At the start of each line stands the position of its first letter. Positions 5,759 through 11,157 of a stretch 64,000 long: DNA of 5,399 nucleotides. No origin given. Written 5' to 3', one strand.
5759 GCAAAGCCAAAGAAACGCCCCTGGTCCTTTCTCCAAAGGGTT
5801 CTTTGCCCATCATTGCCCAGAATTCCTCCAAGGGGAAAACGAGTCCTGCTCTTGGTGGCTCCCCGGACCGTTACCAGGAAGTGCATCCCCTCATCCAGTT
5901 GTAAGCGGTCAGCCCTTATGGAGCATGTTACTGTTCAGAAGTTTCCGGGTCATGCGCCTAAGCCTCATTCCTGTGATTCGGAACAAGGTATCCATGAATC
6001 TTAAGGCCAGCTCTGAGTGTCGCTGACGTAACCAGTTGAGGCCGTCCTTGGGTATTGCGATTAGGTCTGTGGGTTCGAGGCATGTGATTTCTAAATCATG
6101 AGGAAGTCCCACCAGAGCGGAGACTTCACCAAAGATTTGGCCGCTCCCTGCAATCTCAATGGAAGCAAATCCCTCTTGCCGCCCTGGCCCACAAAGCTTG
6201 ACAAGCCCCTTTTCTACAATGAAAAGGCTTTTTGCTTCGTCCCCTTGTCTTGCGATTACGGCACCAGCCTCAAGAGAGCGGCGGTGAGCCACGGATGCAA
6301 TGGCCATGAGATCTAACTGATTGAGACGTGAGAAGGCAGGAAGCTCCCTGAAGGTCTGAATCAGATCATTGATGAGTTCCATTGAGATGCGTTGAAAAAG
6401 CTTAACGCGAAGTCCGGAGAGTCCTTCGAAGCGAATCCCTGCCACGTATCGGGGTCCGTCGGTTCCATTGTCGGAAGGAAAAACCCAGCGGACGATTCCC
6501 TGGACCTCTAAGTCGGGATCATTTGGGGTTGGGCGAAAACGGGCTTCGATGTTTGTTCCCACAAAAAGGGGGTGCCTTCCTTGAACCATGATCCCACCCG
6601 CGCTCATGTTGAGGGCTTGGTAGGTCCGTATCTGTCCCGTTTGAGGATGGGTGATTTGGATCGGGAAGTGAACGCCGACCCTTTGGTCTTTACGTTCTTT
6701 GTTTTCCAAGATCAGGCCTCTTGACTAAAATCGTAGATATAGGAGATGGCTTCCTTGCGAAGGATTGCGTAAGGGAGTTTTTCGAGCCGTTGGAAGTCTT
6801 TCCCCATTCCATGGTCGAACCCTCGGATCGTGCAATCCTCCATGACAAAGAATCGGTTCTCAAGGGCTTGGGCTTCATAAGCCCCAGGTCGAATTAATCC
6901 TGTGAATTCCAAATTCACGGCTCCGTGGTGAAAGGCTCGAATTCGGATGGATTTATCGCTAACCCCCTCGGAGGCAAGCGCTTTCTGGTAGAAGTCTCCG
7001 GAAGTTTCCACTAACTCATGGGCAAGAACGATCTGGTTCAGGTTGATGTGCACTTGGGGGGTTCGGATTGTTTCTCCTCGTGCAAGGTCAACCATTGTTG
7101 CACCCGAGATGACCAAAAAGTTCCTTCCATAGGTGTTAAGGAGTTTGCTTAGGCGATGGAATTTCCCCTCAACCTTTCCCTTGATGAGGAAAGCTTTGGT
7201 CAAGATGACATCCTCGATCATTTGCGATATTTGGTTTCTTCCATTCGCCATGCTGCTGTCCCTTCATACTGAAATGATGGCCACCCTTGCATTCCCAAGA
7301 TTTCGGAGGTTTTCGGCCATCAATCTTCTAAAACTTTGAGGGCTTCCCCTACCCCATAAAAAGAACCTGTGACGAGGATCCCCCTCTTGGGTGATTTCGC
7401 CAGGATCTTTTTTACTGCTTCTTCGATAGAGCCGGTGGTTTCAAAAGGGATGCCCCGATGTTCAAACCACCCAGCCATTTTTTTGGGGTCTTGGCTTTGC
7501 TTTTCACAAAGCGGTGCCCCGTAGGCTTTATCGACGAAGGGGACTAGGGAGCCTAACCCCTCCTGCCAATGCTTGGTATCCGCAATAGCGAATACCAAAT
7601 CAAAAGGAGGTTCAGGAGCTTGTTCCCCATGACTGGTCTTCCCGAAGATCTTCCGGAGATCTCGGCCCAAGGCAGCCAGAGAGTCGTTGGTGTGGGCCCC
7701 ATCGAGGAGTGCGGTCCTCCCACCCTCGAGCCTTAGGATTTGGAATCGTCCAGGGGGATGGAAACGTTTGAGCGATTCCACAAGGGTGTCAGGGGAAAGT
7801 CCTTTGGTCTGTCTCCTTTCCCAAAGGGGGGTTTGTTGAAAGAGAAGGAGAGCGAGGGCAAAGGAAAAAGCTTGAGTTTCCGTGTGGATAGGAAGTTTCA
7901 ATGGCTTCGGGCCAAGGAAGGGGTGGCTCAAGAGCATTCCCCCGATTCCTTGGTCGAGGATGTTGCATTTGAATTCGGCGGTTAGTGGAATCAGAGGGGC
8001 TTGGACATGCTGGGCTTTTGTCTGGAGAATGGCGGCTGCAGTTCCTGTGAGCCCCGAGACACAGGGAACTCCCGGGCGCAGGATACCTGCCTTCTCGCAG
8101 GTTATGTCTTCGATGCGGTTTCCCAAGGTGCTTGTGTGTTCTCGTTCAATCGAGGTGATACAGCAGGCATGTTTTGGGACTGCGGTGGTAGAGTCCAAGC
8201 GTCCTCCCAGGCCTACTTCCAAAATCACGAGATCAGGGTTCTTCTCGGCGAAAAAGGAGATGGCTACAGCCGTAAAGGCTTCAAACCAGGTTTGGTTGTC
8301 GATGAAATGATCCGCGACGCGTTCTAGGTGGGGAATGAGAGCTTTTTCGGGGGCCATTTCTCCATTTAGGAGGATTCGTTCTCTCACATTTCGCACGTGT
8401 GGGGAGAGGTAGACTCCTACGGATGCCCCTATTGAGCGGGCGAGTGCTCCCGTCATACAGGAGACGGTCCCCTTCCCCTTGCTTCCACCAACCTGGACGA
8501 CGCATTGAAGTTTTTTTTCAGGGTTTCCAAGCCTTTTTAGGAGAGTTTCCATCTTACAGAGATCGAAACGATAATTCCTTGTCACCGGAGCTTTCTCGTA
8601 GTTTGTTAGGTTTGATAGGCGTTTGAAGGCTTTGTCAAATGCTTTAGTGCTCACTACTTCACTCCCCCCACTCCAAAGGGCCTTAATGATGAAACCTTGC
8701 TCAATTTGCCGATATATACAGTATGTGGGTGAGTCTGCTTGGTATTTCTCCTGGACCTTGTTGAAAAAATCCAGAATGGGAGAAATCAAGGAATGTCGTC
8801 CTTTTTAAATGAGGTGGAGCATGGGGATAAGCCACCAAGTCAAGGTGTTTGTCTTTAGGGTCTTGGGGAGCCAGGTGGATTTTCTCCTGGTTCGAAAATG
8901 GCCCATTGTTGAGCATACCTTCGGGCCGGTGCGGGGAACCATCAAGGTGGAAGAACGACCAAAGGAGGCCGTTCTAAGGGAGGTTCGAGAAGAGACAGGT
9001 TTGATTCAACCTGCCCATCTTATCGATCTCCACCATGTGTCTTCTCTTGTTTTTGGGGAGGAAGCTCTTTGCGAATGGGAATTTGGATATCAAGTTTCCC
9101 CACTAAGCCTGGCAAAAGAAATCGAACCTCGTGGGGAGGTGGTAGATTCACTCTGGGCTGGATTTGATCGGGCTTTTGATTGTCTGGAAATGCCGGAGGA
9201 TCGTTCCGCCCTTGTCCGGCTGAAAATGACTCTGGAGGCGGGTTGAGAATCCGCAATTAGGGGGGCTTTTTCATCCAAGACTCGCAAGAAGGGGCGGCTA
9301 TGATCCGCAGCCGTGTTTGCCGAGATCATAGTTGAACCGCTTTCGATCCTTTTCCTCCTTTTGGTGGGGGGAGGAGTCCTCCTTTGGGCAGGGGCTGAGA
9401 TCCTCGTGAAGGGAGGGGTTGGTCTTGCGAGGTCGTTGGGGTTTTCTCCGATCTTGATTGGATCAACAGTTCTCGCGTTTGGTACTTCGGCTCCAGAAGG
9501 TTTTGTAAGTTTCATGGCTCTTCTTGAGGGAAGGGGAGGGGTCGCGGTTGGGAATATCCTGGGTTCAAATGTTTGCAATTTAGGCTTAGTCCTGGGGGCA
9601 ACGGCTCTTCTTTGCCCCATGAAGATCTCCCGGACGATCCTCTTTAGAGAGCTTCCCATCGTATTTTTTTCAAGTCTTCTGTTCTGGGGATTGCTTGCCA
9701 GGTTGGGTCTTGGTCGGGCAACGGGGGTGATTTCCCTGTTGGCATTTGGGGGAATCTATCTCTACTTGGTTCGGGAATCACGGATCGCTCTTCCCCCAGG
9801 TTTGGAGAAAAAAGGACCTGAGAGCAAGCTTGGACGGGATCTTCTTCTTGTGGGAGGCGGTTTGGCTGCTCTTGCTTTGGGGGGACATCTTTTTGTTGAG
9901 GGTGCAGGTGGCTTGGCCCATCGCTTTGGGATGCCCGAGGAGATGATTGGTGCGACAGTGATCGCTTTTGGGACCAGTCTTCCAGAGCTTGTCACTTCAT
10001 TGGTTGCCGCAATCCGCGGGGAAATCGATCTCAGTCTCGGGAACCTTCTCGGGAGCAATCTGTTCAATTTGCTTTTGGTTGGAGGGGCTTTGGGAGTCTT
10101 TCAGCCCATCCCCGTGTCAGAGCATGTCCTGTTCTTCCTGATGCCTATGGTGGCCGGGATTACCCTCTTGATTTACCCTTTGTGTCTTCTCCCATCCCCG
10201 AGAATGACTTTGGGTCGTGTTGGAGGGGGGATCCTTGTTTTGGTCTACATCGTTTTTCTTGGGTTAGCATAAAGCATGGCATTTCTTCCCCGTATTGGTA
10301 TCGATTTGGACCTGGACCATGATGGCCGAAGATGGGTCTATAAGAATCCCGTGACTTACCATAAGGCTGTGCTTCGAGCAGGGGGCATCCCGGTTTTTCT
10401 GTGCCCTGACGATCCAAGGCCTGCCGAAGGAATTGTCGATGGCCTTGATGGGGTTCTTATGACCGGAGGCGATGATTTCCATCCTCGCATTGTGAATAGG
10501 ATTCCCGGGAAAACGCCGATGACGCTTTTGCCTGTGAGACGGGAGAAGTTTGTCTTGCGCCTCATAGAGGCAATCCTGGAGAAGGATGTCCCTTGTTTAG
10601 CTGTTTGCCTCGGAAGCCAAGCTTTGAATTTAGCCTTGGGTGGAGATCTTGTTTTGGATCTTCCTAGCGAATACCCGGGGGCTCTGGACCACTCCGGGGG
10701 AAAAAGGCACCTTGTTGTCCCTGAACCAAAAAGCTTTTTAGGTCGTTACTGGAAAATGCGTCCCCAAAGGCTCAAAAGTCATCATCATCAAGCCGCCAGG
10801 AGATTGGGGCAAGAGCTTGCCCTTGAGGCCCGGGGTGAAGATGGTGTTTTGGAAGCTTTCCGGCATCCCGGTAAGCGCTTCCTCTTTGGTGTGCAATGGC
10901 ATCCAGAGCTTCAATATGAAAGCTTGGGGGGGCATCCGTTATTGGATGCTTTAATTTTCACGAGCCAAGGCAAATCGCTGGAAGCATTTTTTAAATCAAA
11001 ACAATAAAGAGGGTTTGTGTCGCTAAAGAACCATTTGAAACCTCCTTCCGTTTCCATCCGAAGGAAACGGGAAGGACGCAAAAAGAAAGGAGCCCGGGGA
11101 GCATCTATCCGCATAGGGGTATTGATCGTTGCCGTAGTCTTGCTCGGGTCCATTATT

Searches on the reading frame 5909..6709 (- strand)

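Call 57: search_protein_families(library=pfam, proteins=[window:5909-6709:-], max_evalue=0.0001)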
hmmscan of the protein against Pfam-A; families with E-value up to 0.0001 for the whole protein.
window:5909-6709:- (266 aa): 2 families
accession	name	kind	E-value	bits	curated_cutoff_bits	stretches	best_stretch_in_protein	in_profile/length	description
PF00027.35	cNMP_binding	-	5.4e-16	58.8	27.5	1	143-231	1-89/89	Cyclic nucleotide-binding domain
PF07238.19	PilZ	-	3.8e-12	46.9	22.5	1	6-100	3-91/102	PilZ domain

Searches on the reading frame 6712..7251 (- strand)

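Call 57: search_protein_families(library=pfam, proteins=[window:6712-7251:-], max_evalue=0.0001)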
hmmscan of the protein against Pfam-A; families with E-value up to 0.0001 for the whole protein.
window:6712-7251:- (179 aa): 1 family
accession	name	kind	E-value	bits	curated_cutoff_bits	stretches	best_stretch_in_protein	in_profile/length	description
PF20660.2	DUF6812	-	8.1e-09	35.8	27.1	1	23-74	2-53/53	Family of unknown function (DUF6812)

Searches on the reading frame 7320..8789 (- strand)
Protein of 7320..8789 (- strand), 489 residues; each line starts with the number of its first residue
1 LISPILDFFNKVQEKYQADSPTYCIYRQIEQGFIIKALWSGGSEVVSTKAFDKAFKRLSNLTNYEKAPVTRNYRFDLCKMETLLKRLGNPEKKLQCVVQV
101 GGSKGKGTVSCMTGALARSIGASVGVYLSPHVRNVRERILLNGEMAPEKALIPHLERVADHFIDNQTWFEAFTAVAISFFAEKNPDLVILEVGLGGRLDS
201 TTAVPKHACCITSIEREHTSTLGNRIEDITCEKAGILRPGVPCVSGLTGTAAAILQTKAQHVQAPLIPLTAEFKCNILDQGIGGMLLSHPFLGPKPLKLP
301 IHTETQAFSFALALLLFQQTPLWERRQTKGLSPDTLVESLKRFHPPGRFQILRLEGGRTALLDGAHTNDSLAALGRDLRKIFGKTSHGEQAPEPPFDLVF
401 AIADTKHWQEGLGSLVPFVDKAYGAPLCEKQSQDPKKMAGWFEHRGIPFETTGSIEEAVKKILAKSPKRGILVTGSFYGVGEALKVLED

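Call 57: search_protein_families(library=pfam, proteins=[window:7320-8789:-], max_evalue=0.0001)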
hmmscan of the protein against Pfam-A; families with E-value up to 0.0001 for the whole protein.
window:7320-8789:- (489 aa): 1 family
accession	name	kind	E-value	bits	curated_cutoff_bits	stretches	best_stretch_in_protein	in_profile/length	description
PF02875.26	Mur_ligase_C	-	3.9e-06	28.2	28.4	1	347-477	1-127/127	Mur ligase, glutamate ligase domain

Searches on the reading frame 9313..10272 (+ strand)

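Call 57: search_protein_families(library=pfam, proteins=[window:9313-10272:+], max_evalue=0.0001)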
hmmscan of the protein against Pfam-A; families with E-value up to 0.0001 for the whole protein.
window:9313-10272:+ (319 aa): 1 family
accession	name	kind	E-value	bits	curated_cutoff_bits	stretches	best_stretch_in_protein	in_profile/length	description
PF01699.29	Na_Ca_ex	-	8.3e-55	185.3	24.9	2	178-317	4-147/151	Sodium/calcium exchanger protein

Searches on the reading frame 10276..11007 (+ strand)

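Call 5: search_protein_families(library=ncbifam, proteins=[window:10276-11007:+], max_evalue=1)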
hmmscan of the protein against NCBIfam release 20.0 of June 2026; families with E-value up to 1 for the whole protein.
window:10276-11007:+ (243 aa): 25 families
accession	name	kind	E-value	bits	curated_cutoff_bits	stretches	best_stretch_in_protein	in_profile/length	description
NF008471.0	PRK11366.1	equivalog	2.2e-17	63.3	266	2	28-140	31-142/254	gamma-glutamyl-gamma-aminobutyrate hydrolase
TIGR00888.1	guaA_Nterm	equivalog_domain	2.5e-10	40.1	172.15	1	94-224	60-178/188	glutamine-hydrolyzing GMP synthase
NF001975.0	PRK00758.1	equivalog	8.3e-10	38.6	198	1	97-218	61-171/185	GMP synthase subunit A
NF045546.1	GCDPHdlase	equivalog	4e-09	36.8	250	2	165-212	135-181/198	gamma-glutamyl-CDP-amidate hydrolase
NF010081.0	PRK13566.1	equivalog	4e-09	35.3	645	1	94-211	590-699/729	anthranilate synthase component I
NF005849.0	PRK07765.1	equivalog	2.9e-08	33.2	308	1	93-224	65-186/219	aminodeoxychorismate/anthranilate synthase component II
NF000848.1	PRK00074.1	equivalog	1.5e-07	30.4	400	1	96-228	62-185/512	glutamine-hydrolyzing GMP synthase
TIGR01815.1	TrpE-clade3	equivalog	4.2e-07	28.3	739.15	1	94-212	578-688/717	anthranilate synthase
NF011201.0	PRK14607.1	equivalog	1.9e-06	26.9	670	1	101-212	70-172/534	bifunctional anthranilate synthase component II/anthranilate phosphoribosyltransferase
TIGR00566.1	trpG_papA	subfamily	2.3e-06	27.5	121.05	1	104-226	74-189/192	glutamine amidotransferase of anthranilate synthase or aminodeoxychorismate synthase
NF005743.0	PRK07567.1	equivalog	1e-05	24.9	264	1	87-217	76-197/245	glutamine amidotransferase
NF005072.0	PRK06490.1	equivalog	3.2e-05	23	339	1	95-214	83-189/251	glutamine amidotransferase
NF006562.0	PRK09065.1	equivalog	4.6e-05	23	205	1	97-220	83-198/242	glutamine amidotransferase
NF009475.0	PRK12838.1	equivalog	6.8e-05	22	221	1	93-131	229-266/359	carbamoyl phosphate synthase small subunit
NF003792.0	PRK05380.1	equivalog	0.00035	19.4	308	1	188-230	484-526/534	CTP synthase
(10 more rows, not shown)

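Call 6: search_protein_families(library=pfam, proteins=[window:10276-11007:+], max_evalue=1)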
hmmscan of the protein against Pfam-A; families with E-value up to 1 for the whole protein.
window:10276-11007:+ (243 aa): 2 families
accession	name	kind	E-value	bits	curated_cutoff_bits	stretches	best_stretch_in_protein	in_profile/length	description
PF07722.19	Peptidase_C26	-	3.6e-43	148.3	20.5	1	27-211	28-219/219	Peptidase C26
PF00117.34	GATase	-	5.8e-14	52.6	22.8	1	94-225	62-186/190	Glutamine amidotransferase class-I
